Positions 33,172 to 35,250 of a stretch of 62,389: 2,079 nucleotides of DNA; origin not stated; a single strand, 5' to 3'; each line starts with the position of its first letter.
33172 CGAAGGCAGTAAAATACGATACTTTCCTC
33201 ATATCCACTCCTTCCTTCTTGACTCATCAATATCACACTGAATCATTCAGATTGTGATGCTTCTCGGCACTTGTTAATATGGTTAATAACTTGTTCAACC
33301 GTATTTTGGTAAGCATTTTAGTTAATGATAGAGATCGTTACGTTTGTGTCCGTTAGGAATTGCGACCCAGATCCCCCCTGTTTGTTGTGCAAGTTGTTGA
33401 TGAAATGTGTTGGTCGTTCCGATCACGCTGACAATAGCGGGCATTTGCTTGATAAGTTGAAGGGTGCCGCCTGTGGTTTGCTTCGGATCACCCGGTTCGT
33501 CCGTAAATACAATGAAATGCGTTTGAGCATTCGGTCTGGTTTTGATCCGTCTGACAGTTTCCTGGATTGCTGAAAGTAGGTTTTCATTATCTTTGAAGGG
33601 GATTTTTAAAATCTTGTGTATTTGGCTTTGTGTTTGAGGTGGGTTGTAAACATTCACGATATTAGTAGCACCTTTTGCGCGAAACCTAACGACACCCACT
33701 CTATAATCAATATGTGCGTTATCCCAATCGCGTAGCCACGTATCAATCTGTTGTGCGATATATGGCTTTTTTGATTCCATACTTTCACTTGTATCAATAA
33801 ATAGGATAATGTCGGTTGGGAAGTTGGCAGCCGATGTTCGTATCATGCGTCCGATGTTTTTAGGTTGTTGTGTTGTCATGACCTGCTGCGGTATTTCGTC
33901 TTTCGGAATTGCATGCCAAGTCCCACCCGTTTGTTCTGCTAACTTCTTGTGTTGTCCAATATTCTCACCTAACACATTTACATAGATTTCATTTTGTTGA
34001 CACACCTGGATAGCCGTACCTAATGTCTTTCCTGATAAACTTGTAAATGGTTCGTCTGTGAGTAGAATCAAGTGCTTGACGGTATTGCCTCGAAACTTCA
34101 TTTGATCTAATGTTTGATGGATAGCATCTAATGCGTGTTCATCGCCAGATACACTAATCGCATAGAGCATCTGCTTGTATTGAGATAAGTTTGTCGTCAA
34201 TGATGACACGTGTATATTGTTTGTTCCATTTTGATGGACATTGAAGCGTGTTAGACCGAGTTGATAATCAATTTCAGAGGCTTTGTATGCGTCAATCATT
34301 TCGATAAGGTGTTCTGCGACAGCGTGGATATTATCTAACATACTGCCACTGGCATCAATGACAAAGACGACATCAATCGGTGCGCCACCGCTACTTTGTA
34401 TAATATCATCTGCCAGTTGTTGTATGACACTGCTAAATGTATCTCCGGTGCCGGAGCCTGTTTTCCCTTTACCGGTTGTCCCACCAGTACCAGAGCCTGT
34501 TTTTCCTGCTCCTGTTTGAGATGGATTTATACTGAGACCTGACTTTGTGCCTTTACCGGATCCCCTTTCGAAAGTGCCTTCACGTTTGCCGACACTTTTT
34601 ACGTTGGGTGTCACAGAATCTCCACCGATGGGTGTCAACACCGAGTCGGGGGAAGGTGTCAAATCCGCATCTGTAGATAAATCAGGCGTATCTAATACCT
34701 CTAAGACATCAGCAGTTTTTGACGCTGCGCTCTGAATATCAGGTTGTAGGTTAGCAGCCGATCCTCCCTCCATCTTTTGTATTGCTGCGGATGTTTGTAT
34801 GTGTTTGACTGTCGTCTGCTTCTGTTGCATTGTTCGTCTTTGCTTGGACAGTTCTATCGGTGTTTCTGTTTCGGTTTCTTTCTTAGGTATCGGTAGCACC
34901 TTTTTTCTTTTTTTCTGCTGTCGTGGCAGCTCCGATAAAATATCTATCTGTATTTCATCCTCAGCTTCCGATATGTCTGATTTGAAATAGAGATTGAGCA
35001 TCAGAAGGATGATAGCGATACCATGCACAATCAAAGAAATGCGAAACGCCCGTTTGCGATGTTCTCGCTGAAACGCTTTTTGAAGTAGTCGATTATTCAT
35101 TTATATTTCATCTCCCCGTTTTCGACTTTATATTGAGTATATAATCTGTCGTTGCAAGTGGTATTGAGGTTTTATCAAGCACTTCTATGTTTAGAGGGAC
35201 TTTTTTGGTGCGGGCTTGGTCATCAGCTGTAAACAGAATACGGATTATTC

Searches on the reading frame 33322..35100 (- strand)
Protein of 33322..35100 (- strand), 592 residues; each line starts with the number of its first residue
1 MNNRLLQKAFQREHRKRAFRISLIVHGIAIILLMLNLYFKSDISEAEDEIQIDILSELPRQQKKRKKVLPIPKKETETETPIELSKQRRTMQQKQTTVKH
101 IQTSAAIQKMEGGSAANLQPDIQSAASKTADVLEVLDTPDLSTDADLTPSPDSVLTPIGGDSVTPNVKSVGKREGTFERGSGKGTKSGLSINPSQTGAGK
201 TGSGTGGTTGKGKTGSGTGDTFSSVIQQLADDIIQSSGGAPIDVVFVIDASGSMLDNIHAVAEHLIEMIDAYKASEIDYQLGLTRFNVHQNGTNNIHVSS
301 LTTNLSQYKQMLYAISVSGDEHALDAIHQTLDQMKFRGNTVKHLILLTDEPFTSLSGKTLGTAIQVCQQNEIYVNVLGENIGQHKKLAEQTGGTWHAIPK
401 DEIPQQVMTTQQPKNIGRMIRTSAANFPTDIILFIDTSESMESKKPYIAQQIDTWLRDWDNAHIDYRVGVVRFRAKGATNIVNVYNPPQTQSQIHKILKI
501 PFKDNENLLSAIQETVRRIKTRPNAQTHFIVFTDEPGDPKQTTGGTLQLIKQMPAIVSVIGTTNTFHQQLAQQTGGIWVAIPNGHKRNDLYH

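Call 22: search_protein_families(library=pfam, proteins=[window:33322-35100:-], max_evalue=0.001)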
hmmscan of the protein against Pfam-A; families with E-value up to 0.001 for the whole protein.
window:33322-35100:- (592 aa): 5 families
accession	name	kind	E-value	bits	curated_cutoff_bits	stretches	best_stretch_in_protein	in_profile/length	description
PF00092.34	VWA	-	2.7e-18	67.2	23.8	2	243-379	1-139/174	von Willebrand factor type A domain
PF13519.12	VWA_2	-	4.6e-14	53.4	27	2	432-535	2-106/107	von Willebrand factor type A domain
PF13768.12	VWA_3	-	4.5e-09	37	27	0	243-394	2-152/155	von Willebrand factor type A domain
PF00362.24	Integrin_beta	-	6.2e-08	33.1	24.8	0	240-286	4-50/248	Integrin beta chain VWA domain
PF25106.1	VWA_4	-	1.3e-06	28.5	27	1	244-376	2-128/169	von Willebrand factor A domain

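Call 31: find_encoding_contigs(protein=window:33322-35100:-, flank=6000, max_places=10)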
Protein window:33322-35100:- (592 aa): 4 contigs read that carry it; 4 places shown.
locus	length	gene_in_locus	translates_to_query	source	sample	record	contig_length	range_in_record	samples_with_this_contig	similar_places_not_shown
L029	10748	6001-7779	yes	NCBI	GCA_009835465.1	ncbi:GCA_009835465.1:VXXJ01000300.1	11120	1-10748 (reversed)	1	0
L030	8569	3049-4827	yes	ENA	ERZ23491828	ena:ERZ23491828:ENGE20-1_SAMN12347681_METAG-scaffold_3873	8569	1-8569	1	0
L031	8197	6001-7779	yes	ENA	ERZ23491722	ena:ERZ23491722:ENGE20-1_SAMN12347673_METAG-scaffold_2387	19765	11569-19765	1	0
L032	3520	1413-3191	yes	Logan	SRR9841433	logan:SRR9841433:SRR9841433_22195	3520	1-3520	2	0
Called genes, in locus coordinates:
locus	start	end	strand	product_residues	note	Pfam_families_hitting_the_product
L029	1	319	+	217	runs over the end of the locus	PF08281:Sigma70_r4_2, PF04545:Sigma70_r4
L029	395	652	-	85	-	-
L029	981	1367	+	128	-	-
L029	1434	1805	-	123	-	-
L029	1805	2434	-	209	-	-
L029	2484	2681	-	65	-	-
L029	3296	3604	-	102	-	-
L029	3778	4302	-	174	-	-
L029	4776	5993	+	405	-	PF07719:TPR_2 (weak), PF12895:ANAPC3 (faint), PF13424:TPR_12 (weak), PF13414:TPR_11, PF14559:TPR_19, PF00515:TPR_1 (weak), PF07719:TPR_2 (weak), PF14559:TPR_19, +11 more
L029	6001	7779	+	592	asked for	PF25106:VWA_4 (faint), PF00362:Integrin_beta (faint), PF00092:VWA, PF13768:VWA_3 (faint), PF00092:VWA (weak), PF13519:VWA_2 (weak)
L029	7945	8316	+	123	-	-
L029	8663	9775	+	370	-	PF13730:HTH_36 (faint)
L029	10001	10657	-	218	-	PF08281:Sigma70_r4_2 (weak), PF04545:Sigma70_r4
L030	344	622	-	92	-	-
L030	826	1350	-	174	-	-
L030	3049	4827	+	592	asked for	PF25106:VWA_4 (faint), PF00362:Integrin_beta (faint), PF00092:VWA, PF13768:VWA_3 (faint), PF00092:VWA (weak), PF13519:VWA_2 (weak)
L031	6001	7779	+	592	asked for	PF25106:VWA_4 (faint), PF00362:Integrin_beta (faint), PF00092:VWA, PF13768:VWA_3 (faint), PF00092:VWA (weak), PF13519:VWA_2 (weak)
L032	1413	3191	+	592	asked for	PF25106:VWA_4 (faint), PF00362:Integrin_beta (faint), PF00092:VWA, PF13768:VWA_3 (faint), PF00092:VWA (weak), PF13519:VWA_2 (weak)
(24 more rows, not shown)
